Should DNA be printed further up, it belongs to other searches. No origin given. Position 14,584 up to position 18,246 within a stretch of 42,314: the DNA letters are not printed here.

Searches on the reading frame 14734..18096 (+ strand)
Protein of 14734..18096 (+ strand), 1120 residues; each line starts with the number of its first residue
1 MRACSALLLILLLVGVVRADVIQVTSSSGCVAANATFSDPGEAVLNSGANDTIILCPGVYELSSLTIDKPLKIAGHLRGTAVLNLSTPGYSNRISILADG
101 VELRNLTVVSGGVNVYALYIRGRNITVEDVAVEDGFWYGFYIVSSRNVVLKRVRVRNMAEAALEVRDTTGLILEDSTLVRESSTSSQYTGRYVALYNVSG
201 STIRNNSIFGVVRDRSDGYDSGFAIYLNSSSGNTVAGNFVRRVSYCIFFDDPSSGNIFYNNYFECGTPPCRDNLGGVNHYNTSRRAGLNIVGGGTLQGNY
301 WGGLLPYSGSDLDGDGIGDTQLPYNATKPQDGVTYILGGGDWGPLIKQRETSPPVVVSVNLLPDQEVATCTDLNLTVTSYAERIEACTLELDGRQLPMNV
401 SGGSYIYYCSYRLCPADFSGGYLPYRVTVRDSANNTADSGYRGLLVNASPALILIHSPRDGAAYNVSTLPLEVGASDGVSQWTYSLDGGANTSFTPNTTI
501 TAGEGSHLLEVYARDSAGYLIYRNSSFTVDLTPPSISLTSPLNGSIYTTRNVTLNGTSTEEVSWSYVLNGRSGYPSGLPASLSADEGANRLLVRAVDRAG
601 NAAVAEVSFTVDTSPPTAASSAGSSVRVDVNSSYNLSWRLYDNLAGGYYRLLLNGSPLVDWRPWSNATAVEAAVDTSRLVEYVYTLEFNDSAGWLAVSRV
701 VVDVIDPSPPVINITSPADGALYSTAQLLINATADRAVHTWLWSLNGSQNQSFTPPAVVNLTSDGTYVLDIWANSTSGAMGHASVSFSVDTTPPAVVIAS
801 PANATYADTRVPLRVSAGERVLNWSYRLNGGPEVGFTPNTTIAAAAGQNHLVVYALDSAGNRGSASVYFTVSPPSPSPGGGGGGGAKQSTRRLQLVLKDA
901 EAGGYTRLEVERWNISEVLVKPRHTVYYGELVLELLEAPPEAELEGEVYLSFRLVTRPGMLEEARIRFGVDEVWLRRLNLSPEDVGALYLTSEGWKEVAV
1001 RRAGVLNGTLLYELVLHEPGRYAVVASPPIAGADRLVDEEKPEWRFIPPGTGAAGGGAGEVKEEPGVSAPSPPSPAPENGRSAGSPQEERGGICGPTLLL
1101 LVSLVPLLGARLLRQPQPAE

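Call 27: search_protein_families(library=pfam, proteins=[window:14734-18096:+], max_evalue=0.001)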
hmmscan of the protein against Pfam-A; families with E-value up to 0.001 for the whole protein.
window:14734-18096:+ (1120 aa): 5 families
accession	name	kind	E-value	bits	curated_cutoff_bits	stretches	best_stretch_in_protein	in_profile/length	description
PF05048.19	NosD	-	1e-17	64.8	23.6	1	100-302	26-208/212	Periplasmic copper-binding protein (NosD)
PF19077.6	Big_13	-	2.8e-10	41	27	0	584-613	72-102/102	Bacterial Ig-like domain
PF13229.12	Beta_helix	-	4.2e-09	36.6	25.9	1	118-290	3-144/158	Right handed beta helix region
PF17957.7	Big_7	-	3.3e-08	34.5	24.1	0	710-749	1-43/70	Bacterial Ig domain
PF09136.16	Glucodextran_B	-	1.6e-06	28.4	27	0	534-612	1-82/83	Glucodextranase, domain B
